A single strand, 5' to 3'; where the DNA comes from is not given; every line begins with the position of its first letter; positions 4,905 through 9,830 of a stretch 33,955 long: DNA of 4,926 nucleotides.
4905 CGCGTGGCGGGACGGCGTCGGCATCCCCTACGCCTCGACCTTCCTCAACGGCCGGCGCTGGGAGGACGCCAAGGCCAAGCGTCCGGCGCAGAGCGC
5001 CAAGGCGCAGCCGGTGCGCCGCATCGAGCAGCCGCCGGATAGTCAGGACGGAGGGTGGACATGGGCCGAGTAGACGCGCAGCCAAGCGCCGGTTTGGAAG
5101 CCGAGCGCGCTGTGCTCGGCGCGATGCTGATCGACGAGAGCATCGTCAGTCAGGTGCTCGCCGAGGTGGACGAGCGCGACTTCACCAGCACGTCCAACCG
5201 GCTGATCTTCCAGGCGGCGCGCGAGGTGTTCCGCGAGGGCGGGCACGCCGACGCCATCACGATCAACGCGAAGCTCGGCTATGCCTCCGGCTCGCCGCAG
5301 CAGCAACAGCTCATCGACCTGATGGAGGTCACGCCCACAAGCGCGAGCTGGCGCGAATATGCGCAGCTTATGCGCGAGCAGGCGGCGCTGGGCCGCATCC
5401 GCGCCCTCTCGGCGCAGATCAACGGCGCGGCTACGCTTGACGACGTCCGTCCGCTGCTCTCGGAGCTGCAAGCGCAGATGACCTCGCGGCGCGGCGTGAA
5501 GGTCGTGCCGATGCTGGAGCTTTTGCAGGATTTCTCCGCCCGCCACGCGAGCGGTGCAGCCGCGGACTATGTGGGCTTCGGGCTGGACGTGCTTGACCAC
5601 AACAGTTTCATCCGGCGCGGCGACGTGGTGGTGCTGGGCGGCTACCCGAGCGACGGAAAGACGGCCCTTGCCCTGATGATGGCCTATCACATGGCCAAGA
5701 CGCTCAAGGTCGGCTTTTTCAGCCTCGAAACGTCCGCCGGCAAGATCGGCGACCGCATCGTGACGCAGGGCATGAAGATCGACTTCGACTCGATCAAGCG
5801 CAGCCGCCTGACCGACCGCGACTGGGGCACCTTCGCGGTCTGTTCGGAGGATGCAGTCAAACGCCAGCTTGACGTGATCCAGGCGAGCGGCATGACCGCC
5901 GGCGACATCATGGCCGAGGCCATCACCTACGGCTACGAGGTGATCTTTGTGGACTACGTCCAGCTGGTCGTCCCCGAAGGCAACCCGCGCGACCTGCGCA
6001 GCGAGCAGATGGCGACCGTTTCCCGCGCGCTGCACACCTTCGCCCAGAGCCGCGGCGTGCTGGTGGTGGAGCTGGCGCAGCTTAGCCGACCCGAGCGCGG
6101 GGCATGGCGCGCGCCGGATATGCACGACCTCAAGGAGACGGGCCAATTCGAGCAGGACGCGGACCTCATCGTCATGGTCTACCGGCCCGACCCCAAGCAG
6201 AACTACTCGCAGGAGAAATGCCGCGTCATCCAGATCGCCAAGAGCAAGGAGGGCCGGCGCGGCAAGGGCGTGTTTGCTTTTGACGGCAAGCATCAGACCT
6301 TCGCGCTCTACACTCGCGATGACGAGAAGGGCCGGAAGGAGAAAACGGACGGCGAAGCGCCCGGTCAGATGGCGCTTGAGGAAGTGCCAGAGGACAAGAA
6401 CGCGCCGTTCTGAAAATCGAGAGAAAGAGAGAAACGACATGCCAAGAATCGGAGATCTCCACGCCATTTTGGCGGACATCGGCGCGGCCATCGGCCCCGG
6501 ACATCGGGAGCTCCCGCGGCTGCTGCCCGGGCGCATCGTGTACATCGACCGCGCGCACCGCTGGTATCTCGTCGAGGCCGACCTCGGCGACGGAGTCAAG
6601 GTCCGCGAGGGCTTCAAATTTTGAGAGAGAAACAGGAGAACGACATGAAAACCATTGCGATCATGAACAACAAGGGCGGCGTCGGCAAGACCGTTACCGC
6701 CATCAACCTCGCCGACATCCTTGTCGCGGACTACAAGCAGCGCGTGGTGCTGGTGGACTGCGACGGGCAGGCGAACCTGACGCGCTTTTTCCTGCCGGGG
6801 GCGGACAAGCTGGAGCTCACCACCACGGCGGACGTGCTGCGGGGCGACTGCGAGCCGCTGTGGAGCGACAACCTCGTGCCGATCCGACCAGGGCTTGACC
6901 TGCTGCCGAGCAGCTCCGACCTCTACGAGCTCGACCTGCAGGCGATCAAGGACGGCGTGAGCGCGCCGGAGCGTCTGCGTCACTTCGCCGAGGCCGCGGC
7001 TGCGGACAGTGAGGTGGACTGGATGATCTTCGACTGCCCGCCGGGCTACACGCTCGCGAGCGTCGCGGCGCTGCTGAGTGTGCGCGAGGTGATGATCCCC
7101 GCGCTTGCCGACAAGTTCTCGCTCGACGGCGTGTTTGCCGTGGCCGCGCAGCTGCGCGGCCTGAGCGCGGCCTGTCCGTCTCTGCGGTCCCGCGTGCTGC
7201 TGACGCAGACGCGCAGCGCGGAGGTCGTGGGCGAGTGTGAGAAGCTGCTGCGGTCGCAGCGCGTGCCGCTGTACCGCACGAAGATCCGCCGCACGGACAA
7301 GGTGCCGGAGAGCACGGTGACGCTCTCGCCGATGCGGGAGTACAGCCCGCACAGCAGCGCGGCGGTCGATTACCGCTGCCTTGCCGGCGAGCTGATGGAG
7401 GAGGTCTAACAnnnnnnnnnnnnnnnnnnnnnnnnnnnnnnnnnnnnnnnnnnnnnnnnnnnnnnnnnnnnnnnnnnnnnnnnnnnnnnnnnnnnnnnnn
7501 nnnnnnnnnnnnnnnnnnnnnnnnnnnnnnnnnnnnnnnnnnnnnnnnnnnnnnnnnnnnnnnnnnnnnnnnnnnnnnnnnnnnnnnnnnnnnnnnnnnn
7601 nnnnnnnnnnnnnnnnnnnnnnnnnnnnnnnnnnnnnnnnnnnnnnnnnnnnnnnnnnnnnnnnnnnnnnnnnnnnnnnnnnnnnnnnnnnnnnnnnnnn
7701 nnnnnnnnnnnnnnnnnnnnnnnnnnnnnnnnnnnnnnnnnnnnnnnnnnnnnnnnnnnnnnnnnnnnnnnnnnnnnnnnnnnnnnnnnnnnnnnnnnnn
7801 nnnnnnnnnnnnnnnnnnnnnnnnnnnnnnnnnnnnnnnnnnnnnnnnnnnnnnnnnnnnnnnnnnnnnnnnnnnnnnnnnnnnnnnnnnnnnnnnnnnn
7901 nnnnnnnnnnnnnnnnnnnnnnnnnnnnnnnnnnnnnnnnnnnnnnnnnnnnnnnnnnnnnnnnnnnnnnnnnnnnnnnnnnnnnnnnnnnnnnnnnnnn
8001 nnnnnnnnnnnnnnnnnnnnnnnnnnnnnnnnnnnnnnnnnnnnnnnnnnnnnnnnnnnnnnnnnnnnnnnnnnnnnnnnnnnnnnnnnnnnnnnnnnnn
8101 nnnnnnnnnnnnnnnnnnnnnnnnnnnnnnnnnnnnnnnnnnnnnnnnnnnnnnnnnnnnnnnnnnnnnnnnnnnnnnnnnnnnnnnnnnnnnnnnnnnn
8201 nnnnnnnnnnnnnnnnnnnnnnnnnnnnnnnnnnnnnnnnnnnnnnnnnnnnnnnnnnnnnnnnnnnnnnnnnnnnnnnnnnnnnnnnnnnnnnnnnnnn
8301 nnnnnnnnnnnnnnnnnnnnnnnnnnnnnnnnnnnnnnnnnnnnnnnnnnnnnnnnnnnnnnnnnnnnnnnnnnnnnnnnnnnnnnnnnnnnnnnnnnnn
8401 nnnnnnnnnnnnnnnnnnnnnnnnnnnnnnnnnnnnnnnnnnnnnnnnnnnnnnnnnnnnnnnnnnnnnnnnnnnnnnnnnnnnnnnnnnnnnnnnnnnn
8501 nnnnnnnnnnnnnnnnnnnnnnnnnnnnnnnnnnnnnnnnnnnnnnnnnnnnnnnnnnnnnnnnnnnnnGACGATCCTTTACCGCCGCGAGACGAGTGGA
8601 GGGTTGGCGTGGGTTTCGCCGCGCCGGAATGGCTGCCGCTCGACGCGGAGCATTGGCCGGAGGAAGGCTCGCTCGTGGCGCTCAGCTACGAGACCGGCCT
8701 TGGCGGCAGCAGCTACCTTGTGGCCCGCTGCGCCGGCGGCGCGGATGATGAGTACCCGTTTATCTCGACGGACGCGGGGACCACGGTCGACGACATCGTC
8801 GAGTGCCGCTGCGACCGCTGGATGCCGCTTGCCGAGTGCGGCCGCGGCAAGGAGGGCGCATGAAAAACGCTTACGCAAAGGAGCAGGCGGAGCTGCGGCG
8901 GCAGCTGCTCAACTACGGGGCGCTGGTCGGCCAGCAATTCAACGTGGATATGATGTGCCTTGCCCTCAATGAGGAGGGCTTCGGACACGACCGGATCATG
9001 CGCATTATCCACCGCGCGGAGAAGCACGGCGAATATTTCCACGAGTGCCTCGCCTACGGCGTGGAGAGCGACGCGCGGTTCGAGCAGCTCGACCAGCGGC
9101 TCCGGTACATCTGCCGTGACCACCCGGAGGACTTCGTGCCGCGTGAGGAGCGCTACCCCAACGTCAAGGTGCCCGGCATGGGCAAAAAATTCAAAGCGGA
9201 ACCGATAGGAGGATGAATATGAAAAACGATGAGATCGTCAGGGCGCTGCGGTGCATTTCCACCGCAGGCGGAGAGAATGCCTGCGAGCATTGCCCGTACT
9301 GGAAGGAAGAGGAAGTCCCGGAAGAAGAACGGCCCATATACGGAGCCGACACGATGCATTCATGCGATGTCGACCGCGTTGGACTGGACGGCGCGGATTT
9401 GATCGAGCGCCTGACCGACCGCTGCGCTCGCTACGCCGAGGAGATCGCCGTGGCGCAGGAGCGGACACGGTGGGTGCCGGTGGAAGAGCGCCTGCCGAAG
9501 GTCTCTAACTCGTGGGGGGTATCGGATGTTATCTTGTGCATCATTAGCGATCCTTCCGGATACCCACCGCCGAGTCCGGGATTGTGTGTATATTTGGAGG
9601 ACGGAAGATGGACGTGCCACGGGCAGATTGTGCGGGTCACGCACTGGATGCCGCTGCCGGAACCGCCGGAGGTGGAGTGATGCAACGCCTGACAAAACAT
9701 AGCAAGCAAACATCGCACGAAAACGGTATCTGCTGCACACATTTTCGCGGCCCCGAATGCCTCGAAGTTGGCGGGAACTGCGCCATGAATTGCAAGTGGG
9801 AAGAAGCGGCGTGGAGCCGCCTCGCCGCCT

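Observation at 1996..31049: Seven copies of a 17-bp perfect palindrome spaced about one-seventh of the genome apart, five embedded in the same reading frame in unrelated genes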

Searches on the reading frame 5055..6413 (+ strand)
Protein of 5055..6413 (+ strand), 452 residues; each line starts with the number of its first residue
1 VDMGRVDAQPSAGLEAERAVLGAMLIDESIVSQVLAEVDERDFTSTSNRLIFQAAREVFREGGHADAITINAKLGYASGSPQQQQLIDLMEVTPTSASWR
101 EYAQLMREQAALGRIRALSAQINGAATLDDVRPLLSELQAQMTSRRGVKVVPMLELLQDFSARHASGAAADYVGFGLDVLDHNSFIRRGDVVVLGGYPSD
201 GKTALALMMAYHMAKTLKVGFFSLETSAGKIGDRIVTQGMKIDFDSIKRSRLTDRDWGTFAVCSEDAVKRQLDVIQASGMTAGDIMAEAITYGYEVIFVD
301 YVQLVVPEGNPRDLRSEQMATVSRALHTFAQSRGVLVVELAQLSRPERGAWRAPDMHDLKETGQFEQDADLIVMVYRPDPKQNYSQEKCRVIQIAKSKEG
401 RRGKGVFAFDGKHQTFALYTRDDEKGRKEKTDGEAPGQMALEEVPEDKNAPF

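Call 12: search_protein_families(library=pfam, proteins=[window:5055-6413:+], max_evalue=0.01)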
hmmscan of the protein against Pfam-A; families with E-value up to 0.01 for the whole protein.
window:5055-6413:+ (452 aa): 5 families
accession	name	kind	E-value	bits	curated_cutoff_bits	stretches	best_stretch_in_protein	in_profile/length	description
PF03796.21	DnaB_C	-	2.5e-44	152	27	1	185-417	15-254/255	DnaB-like helicase C terminal domain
PF00772.26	DnaB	-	1.5e-19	70.4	23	1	12-108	4-103/103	DnaB-like helicase N terminal domain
PF13481.12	AAA_25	-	0.0004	20.5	27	1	185-336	29-183/195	AAA domain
PF20307.4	divDNAB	-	0.00052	19.2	26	0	284-344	189-251/356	Divergent DnaB-like ATPase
PF20720.3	nSTAND3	-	0.0083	16.3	27.2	0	189-216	17-44/155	Novel STAND NTPase 3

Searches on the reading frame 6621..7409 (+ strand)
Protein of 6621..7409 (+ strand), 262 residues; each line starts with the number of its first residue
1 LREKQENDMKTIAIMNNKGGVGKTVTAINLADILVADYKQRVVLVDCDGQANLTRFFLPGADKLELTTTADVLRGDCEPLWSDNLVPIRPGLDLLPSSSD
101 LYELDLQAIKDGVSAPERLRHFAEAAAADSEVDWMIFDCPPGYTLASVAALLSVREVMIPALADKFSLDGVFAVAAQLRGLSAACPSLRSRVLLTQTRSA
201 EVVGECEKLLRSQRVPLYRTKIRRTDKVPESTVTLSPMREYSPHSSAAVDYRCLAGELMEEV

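Call 12: search_protein_families(library=pfam, proteins=[window:6621-7409:+], max_evalue=0.01)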
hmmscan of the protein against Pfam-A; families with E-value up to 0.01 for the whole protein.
window:6621-7409:+ (262 aa): 6 families
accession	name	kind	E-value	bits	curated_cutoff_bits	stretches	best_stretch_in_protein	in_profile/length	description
PF13614.12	AAA_31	-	1.4e-26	93.9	27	1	9-178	1-164/177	AAA domain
PF01656.29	CbiA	-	2.6e-15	56.9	25.4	1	12-231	1-118/125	CobQ/CobB/MinD/ParA nucleotide binding domain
PF06564.18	CBP_BcsQ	-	1e-08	35.4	21.3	1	9-255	1-230/234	Cellulose biosynthesis protein BcsQ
PF10609.15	ParA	-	1.4e-07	31.6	27.1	1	10-144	4-124/246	NUBPL iron-transfer P-loop NTPase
PF00142.24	Fer4_NifH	-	2.8e-07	30.7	25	1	12-70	3-59/271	4Fe-4S iron sulfur cluster binding proteins, NifH/frxC family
PF09140.17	MipZ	-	6.2e-05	22.9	20.7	0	11-57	2-48/262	ATPase MipZ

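Call 19: search_protein_families(library=phrogs, proteins=[window:6621-7409:+], max_evalue=0.001)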
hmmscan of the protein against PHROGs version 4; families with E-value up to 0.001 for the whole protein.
window:6621-7409:+ (262 aa): 1 family
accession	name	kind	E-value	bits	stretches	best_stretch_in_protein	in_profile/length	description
phrog_164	-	DNA, RNA and nucleotide metabolism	5.2e-48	165.3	1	7-260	222-471/500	ParA-like partition protein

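Call 74: search_protein_families(library=ncbifam, proteins=[window:6621-7409:+], max_evalue=0.01)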
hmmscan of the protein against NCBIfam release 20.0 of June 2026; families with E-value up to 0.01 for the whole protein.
window:6621-7409:+ (262 aa): 23 families
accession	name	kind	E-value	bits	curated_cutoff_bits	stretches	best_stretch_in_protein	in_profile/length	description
NF041546.1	ParA_partition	equivalog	2.3e-18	66.5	180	2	11-55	1-44/203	ParA family partition ATPase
TIGR03371.1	cellulose_yhjQ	equivalog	3.1e-16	59.6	157.85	1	9-259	1-242/246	cellulose biosynthesis protein BcsQ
TIGR03453.1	partition_RepA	equivalog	1.6e-13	50.3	348.45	1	4-161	99-264/387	plasmid partitioning protein RepA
TIGR01969.1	minD_arch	subfamily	7.8e-12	44.9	201.75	1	11-259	2-231/251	cell division ATPase MinD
NF041283.1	PrgP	equivalog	5.3e-10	39.1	400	1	10-169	3-161/297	ParA superfamily DNA segregation protein PrgP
NF010443.0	PRK13869.1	subfamily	1e-08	34.4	446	1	6-159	118-279/405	plasmid-partitioning protein RepA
TIGR01968.1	minD_bact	equivalog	1.3e-07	31.3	212.9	1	10-158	2-138/261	septum site-determining protein MinD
NF047398.1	AAA_KGGVGR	domain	1.9e-07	31.6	90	1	9-48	2-40/190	KGGVGR-motif variant AAA ATPase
TIGR01287.1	nifH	equivalog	7.2e-07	28.8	394.35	1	12-74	3-60/275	nitrogenase iron protein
NF009702.0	PRK13231.1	equivalog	9.2e-07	28.3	427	1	9-260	2-240/264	nitrogenase reductase-like protein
NF033200.1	F430_CfbC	exception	9.4e-07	28.5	402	1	10-74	1-60/260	Ni-sirohydrochlorin a,c-diamide reductive cyclase ATP-dependent reductase subunit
TIGR03018.1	pepcterm_TyrKin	hypoth_equivalog_domain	1e-06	28.2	230.65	1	4-50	30-76/207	XrtA-associated tyrosine autokinase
NF041136.1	MrpORP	equivalog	2.2e-06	27.2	450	1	10-48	6-43/365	iron-sulfur cluster carrier protein MrpORP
NF009701.0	PRK13230.1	subfamily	5.7e-06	25.5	350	1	9-75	1-62/291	nitrogenase reductase-like protein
TIGR02016.1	BchX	equivalog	0.00077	18.8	331.2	1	11-62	2-51/296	chlorophyllide a reductase iron protein subunit X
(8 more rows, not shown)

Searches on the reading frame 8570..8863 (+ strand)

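Call 75: search_protein_families(library=pfam, proteins=[window:8570-8863:+], max_evalue=1)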
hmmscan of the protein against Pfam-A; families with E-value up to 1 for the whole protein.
window:8570-8863:+ (97 aa): 1 family
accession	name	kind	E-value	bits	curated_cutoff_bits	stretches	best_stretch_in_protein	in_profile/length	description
PF24304.1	AcrIIA4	-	0.078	13.7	27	1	35-84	10-59/83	Anti-CRISPR Suppressor AcrIIA4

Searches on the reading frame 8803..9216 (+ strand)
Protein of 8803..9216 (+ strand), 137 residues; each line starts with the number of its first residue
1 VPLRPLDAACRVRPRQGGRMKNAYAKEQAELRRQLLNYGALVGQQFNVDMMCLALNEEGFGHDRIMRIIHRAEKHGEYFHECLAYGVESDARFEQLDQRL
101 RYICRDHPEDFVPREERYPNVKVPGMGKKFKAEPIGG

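Call 13: search_protein_families(library=pfam, proteins=[window:8803-9216:+], max_evalue=0.01)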
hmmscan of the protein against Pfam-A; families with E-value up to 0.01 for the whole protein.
window:8803-9216:+ (137 aa): 0 families

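Call 68: search_protein_families(library=phrogs, proteins=[window:8803-9216:+], max_evalue=0.001)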
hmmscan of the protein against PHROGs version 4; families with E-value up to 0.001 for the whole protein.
window:8803-9216:+ (137 aa): 0 families

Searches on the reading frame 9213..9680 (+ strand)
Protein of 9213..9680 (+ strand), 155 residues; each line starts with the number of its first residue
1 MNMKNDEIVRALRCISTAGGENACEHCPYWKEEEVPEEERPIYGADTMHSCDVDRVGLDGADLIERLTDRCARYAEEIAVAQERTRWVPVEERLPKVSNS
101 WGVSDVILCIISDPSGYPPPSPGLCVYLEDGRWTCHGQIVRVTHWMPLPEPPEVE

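Call 13: search_protein_families(library=pfam, proteins=[window:9213-9680:+], max_evalue=0.01)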
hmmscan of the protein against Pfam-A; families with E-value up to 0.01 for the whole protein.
window:9213-9680:+ (155 aa): 1 family
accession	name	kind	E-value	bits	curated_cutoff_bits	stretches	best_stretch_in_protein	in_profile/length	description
PF04448.17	DUF551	-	6.4e-09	37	22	1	87-153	2-68/68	Protein of unknown function (DUF551)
